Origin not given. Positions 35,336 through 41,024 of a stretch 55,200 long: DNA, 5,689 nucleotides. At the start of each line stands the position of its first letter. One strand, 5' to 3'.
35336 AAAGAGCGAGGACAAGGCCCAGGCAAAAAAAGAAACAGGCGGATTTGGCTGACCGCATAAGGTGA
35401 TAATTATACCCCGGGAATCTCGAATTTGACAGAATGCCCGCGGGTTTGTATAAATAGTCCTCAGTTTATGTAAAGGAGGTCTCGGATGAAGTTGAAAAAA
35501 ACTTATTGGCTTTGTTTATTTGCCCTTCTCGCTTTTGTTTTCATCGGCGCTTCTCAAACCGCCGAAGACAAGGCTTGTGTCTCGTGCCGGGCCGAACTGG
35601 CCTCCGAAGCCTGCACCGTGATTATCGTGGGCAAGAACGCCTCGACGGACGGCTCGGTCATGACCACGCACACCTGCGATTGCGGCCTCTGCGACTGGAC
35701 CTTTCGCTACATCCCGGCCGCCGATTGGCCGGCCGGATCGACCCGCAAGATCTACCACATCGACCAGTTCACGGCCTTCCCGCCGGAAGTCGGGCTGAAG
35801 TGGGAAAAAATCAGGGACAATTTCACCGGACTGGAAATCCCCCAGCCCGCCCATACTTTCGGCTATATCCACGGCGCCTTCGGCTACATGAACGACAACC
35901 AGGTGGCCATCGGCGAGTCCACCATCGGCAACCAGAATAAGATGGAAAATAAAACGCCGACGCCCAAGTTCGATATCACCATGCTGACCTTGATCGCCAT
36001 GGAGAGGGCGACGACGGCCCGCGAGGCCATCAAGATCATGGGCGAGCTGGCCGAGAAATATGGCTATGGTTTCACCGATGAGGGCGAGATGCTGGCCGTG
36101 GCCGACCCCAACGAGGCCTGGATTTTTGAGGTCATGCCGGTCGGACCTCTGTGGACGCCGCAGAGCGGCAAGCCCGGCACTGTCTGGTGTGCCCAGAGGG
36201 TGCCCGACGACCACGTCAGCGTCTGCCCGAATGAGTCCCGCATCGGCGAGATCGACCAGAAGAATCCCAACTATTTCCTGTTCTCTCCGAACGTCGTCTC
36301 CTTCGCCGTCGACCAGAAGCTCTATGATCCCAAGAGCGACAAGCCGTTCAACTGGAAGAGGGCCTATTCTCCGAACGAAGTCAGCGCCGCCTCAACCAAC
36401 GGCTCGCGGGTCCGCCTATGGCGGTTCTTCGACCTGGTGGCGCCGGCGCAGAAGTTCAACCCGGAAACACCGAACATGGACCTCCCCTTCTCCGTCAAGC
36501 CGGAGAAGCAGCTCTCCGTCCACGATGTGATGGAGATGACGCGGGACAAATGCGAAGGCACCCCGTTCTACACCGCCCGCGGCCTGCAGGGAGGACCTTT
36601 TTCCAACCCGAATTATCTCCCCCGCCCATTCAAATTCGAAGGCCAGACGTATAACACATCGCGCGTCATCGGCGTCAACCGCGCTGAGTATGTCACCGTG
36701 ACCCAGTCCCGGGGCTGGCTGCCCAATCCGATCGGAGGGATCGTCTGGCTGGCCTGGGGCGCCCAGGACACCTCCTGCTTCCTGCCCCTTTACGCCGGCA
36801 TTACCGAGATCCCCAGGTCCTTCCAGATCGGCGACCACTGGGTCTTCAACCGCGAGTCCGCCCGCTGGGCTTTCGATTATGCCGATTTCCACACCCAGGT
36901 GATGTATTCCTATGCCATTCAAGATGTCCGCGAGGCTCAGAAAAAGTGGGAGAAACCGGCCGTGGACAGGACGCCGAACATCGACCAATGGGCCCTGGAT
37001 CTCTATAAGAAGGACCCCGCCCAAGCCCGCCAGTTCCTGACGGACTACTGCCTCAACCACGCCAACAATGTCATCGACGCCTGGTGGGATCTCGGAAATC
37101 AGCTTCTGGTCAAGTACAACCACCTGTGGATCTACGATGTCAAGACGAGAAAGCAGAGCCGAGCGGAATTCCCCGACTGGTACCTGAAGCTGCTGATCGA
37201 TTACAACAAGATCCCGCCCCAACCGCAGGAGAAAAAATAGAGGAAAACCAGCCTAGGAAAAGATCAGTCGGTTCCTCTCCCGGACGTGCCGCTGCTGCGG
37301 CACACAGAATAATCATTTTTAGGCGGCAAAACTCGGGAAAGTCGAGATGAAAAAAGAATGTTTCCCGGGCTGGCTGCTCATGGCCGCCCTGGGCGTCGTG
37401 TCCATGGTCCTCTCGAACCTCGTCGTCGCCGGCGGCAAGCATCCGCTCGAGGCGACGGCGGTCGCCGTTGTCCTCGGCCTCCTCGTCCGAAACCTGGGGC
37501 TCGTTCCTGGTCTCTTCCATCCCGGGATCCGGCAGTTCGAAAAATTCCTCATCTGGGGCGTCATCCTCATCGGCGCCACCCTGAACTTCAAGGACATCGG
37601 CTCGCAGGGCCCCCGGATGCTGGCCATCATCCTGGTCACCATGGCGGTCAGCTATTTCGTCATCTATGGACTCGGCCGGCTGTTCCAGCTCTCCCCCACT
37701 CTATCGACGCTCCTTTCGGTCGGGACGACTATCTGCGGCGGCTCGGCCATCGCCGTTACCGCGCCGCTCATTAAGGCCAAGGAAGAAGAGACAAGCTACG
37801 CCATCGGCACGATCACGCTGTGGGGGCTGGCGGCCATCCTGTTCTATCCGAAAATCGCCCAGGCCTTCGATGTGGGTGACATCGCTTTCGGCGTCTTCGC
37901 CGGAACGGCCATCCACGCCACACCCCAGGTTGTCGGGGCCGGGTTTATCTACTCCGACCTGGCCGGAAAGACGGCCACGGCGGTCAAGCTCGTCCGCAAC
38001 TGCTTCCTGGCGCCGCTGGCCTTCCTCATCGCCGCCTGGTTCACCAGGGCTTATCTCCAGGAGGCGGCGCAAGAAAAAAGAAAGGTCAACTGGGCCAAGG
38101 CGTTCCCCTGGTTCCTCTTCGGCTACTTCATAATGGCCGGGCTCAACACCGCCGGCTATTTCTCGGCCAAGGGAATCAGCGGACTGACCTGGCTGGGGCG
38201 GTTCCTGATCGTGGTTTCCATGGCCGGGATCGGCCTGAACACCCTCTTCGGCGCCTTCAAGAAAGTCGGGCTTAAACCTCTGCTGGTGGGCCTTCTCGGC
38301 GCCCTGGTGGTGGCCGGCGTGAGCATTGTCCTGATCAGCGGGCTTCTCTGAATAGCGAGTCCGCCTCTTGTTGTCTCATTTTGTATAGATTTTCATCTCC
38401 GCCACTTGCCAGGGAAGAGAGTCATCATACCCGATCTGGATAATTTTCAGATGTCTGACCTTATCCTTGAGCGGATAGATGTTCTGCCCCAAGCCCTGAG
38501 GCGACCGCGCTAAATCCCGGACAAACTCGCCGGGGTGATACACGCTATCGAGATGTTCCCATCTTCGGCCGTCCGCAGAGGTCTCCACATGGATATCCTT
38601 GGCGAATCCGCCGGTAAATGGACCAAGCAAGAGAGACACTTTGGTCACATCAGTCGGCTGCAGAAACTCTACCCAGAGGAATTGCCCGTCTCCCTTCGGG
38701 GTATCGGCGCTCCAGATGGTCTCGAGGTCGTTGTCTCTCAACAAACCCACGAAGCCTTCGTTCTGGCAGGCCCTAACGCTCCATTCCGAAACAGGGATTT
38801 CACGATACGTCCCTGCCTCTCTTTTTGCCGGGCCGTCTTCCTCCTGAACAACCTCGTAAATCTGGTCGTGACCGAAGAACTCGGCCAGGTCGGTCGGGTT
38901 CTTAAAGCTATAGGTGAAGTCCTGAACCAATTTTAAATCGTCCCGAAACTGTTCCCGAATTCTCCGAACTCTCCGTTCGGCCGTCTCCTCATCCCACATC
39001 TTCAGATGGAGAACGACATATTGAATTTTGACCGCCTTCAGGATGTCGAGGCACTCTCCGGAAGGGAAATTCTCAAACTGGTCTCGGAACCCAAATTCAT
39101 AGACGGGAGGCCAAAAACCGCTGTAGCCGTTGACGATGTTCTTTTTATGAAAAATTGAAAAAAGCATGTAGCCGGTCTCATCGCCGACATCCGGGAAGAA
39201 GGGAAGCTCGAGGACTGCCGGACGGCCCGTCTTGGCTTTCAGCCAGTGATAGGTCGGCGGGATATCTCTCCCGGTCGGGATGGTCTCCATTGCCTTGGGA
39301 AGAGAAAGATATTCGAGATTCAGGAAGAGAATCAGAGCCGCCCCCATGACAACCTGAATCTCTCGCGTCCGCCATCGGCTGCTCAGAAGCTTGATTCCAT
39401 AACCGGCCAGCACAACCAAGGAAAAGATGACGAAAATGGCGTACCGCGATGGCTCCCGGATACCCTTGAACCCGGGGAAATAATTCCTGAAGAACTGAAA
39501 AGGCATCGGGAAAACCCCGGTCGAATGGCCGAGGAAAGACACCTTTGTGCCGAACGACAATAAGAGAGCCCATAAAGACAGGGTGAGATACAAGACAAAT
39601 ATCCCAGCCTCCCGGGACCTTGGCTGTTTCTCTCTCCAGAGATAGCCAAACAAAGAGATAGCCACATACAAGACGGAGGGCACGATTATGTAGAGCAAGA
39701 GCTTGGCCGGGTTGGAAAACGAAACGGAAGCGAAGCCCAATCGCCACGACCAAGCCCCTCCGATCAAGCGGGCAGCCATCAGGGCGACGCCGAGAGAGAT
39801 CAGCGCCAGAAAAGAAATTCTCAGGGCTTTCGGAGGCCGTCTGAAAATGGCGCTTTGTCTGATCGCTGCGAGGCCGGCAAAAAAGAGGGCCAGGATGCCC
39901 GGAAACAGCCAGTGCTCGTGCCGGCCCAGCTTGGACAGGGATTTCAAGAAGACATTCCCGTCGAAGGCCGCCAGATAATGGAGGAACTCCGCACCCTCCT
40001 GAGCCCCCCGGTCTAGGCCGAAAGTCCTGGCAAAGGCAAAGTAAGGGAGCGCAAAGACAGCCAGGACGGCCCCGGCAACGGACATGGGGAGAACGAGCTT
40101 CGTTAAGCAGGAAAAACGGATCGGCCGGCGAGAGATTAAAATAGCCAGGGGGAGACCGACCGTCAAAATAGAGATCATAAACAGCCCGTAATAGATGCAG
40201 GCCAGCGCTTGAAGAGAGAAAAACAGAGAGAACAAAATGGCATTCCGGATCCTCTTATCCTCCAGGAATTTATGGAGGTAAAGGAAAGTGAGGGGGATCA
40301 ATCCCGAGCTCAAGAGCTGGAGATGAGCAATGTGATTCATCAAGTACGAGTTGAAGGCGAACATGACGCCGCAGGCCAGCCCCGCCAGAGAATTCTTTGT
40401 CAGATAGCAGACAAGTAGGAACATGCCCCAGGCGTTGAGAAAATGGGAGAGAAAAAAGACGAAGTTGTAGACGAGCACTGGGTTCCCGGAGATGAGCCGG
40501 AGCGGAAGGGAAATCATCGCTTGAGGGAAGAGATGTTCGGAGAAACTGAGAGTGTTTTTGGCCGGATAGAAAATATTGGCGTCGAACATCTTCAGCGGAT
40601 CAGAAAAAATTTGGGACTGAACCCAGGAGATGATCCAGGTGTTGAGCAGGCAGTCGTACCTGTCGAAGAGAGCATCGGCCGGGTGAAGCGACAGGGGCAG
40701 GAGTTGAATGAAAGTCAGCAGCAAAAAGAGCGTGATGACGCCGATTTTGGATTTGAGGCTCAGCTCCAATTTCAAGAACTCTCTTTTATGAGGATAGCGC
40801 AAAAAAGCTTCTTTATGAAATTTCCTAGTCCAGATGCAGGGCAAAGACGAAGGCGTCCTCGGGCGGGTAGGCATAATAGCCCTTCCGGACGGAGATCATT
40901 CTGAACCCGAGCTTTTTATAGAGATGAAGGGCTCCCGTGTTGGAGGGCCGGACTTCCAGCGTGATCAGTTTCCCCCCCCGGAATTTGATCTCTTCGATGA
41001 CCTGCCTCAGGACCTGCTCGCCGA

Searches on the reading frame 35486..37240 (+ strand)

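Call 15: search_protein_families(library=pfam, proteins=[window:35486-37240:+], max_evalue=0.001)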
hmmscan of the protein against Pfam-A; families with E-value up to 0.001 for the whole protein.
window:35486-37240:+ (584 aa): 1 family
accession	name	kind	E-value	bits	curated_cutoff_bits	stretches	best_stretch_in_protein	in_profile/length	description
PF03577.20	Peptidase_C69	-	1.3e-59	202.6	23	1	42-486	1-401/402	Peptidase family C69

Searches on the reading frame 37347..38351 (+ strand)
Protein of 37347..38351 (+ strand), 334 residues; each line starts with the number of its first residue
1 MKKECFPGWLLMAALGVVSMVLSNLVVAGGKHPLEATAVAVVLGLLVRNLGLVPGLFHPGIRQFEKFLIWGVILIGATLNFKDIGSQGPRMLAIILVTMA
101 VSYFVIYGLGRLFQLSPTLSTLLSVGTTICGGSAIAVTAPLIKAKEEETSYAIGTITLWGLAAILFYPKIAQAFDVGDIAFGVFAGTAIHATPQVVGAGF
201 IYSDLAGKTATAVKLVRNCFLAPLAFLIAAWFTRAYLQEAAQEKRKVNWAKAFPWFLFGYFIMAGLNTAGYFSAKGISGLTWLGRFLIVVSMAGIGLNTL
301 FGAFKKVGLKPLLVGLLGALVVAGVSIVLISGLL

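Call 15: search_protein_families(library=pfam, proteins=[window:37347-38351:+], max_evalue=0.001)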
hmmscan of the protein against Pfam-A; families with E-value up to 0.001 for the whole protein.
window:37347-38351:+ (334 aa): 1 family
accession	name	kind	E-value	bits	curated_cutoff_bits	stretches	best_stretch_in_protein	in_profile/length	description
PF03601.19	Cons_hypoth698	-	1e-68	231.9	24.5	1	7-314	1-303/304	Conserved hypothetical protein 698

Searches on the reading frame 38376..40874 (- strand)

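Call 15: search_protein_families(library=pfam, proteins=[window:38376-40874:-], max_evalue=0.001)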
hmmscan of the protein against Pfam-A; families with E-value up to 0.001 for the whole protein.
window:38376-40874:- (832 aa): 1 family
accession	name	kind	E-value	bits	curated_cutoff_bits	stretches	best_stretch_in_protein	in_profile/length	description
PF00754.31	F5_F8_type_C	-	1.9e-06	28.4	28.2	1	712-777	17-82/127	F5/8 type C domain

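Call 47: search_protein_families(library=pfam, proteins=[window:38376-40874:-], max_evalue=0.001)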
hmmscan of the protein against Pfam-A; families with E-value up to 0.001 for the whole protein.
window:38376-40874:- (832 aa): 1 family
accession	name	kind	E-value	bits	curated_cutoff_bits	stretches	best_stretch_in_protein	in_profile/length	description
PF00754.31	F5_F8_type_C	-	1.9e-06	28.4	28.2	1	712-777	17-82/127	F5/8 type C domain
